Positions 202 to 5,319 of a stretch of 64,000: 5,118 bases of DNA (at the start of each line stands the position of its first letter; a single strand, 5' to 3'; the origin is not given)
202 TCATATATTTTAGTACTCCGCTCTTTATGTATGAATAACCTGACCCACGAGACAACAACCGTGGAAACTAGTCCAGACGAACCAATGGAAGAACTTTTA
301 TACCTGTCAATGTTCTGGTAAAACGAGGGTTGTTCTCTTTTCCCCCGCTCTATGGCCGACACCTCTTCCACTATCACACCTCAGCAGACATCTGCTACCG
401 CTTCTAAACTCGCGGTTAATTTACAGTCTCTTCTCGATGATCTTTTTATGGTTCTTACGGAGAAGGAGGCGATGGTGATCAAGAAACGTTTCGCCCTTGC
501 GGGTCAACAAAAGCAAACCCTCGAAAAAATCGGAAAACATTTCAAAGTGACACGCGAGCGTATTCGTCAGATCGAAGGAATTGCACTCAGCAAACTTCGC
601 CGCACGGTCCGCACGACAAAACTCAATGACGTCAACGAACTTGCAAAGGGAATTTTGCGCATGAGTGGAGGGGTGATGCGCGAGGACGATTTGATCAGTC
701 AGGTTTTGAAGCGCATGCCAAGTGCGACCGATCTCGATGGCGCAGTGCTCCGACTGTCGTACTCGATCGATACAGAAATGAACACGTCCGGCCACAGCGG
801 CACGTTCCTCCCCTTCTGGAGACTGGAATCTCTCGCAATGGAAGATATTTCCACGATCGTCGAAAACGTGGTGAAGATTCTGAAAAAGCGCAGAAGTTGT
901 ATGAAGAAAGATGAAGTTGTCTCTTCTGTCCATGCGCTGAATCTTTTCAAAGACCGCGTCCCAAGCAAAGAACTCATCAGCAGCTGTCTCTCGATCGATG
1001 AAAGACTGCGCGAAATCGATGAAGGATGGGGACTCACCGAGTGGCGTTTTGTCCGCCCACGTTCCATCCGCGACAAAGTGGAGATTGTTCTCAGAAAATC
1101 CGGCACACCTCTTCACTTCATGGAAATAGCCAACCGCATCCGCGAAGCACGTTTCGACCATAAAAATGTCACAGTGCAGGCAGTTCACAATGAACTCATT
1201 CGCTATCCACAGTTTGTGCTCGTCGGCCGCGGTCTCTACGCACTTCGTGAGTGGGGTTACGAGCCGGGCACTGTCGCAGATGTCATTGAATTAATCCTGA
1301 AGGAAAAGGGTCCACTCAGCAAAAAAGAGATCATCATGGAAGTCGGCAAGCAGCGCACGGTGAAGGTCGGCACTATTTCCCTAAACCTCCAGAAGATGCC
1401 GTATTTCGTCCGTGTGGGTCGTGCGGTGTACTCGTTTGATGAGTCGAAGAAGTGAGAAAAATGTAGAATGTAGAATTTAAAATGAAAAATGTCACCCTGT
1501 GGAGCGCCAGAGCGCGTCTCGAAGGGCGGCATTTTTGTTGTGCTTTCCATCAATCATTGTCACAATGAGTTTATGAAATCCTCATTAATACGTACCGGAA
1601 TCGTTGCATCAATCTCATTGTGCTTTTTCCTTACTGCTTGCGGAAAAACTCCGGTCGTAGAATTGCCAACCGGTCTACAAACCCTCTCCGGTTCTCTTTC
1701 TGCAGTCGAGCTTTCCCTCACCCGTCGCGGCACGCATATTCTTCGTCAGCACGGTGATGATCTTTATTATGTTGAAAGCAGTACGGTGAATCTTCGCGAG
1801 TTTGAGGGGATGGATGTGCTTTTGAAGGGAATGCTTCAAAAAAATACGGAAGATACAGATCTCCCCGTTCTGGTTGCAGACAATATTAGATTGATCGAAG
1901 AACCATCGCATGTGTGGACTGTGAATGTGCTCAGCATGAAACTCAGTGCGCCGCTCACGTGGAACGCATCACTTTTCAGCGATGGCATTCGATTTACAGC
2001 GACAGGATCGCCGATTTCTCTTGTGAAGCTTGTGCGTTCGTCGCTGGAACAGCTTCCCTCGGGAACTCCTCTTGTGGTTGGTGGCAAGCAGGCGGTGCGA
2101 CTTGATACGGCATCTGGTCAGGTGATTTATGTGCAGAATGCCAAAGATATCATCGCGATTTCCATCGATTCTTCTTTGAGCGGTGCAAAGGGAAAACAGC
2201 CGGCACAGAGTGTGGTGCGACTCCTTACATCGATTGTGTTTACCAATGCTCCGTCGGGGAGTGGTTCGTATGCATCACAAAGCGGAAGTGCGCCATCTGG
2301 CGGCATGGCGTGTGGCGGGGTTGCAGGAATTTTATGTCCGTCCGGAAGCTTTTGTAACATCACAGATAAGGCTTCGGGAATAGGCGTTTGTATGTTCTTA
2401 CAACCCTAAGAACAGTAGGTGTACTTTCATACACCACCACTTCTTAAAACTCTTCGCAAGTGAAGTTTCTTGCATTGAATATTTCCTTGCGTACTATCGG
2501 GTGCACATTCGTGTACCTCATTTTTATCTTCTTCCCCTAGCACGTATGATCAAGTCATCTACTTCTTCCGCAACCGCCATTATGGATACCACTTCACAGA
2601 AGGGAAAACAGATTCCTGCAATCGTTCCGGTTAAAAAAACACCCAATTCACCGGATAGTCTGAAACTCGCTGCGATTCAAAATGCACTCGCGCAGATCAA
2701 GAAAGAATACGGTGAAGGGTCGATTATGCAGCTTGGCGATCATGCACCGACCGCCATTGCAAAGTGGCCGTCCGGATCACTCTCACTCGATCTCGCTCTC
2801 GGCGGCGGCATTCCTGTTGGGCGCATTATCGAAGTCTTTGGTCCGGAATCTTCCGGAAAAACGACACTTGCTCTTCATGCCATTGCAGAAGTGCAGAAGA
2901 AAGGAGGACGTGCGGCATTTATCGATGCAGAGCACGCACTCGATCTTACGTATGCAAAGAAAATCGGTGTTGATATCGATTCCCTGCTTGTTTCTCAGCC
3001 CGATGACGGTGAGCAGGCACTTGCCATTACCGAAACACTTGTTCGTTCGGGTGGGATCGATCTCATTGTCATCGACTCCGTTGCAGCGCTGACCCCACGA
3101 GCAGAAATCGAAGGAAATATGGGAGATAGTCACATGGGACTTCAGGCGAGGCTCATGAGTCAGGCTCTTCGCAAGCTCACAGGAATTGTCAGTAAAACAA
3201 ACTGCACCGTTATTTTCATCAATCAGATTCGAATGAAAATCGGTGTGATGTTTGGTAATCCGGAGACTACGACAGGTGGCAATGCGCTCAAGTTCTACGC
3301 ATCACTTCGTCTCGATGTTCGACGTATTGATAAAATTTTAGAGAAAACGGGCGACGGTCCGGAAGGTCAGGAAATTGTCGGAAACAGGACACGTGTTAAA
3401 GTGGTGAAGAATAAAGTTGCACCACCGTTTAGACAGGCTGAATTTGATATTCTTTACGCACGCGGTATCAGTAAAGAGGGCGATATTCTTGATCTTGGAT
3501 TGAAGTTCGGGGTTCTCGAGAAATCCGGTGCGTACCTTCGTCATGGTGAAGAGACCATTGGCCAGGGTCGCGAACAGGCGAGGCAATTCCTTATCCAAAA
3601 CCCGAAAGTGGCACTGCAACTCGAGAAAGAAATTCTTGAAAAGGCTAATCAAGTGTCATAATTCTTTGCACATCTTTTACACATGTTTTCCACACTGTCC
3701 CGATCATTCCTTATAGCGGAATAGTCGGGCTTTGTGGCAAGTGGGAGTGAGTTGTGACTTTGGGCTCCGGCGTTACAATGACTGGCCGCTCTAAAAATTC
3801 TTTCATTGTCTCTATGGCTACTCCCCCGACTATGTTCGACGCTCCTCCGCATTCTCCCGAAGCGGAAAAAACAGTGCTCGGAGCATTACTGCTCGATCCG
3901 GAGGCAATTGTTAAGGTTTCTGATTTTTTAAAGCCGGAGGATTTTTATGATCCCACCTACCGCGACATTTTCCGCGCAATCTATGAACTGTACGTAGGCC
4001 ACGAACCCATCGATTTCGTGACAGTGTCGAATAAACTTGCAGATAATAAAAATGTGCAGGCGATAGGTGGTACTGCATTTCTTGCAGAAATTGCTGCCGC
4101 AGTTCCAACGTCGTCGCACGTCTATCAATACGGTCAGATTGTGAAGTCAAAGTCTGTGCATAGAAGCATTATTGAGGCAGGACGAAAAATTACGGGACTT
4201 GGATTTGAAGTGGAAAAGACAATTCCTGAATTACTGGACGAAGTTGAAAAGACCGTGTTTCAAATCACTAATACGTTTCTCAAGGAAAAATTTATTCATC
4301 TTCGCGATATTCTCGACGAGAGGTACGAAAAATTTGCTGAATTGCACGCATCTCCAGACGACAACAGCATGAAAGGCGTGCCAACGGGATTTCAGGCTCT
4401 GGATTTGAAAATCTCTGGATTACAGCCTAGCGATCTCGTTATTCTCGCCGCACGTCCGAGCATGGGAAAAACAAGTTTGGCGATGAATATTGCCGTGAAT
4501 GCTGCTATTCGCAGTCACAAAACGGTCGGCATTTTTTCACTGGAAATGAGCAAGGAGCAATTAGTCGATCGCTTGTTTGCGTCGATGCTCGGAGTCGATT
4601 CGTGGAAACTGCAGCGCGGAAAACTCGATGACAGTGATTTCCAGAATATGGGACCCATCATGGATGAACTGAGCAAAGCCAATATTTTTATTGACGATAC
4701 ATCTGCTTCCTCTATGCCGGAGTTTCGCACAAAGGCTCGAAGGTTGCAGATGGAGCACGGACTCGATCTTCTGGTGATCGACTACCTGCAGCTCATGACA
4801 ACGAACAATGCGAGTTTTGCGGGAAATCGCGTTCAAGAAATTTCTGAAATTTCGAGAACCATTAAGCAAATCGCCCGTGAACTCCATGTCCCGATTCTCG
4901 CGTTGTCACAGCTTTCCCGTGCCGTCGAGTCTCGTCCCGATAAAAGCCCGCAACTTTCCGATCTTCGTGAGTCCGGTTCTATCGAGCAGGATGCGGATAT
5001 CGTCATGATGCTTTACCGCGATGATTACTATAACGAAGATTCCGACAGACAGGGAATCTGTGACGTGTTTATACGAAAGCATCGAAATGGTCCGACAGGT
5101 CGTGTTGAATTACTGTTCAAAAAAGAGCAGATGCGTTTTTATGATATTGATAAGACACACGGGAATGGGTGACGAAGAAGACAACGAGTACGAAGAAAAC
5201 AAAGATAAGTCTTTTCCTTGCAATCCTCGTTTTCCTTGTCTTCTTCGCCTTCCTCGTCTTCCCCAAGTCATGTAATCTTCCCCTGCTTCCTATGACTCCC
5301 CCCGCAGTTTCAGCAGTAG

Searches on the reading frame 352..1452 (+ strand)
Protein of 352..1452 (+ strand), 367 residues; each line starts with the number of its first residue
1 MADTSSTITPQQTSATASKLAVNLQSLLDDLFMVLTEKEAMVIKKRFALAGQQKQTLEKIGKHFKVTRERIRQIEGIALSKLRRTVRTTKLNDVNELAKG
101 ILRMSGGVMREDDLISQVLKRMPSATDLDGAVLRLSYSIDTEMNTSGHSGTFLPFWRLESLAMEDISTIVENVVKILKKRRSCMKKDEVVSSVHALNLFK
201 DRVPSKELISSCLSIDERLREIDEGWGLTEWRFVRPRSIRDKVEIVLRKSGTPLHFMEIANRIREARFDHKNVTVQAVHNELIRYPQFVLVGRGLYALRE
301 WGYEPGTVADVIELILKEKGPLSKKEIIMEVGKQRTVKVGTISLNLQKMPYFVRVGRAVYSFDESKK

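Call 90: search_protein_families(library=pfam, proteins=[window:352-1452:+], max_evalue=0.00001)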
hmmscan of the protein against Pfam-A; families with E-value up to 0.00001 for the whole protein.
window:352-1452:+ (367 aa): 2 families
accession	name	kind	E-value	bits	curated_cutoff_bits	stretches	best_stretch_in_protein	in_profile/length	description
PF04545.22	Sigma70_r4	-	4.9e-13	48.8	24.1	1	34-83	4-49/50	Sigma-70, region 4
PF05066.19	HARE-HTH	-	2e-08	35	25.9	0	243-301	7-71/71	HB1, ASXL, restriction endonuclease HTH domain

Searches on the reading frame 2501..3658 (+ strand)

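Call 106: search_protein_families(library=pfam, proteins=[window:2501-3658:+], max_evalue=0.0001)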
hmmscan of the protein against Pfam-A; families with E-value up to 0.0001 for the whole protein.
window:2501-3658:+ (386 aa): 6 families
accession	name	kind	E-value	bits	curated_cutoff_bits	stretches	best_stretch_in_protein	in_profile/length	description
PF00154.27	RecA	-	1.2e-133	444.9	27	1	58-324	2-262/262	recA bacterial DNA recombination protein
PF21096.2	RecA_C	-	1.4e-17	64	27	1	327-382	1-56/57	RecA C-terminal domain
PF08423.17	Rad51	-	1.6e-10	41.1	22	1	90-275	9-211/244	Rad51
PF06745.19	ATPase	-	1.3e-09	38.2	26.6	1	95-162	7-77/231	KaiC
PF13481.12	AAA_25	-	1.6e-06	28.3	27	0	171-242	124-189/195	AAA domain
PF01637.24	ATPase_2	-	9.3e-05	22.8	33.2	0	109-155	22-68/225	ATPase domain predominantly from Archaea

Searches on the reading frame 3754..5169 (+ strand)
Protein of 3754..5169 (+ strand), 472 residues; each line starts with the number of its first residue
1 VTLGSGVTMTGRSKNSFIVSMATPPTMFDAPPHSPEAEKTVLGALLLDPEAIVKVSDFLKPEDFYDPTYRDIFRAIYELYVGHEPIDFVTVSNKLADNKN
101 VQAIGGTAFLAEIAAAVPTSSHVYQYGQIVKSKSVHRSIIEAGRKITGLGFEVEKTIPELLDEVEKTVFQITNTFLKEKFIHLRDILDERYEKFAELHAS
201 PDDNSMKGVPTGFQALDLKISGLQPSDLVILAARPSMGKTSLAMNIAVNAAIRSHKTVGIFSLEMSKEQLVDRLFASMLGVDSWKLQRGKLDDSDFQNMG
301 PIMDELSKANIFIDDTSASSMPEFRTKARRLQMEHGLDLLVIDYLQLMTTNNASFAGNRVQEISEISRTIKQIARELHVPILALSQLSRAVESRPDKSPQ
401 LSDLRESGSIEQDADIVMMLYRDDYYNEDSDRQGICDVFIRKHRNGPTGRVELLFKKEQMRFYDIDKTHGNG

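Call 90: search_protein_families(library=pfam, proteins=[window:3754-5169:+], max_evalue=0.00001)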
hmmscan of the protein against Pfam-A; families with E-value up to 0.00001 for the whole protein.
window:3754-5169:+ (472 aa): 3 families
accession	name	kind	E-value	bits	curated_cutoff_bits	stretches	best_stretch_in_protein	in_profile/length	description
PF03796.21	DnaB_C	-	3e-105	351.6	27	1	208-463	1-254/255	DnaB-like helicase C terminal domain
PF00772.26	DnaB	-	3e-33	114.4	23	1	31-131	2-102/103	DnaB-like helicase N terminal domain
PF13481.12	AAA_25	-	7.3e-10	39.2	27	1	210-386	16-189/195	AAA domain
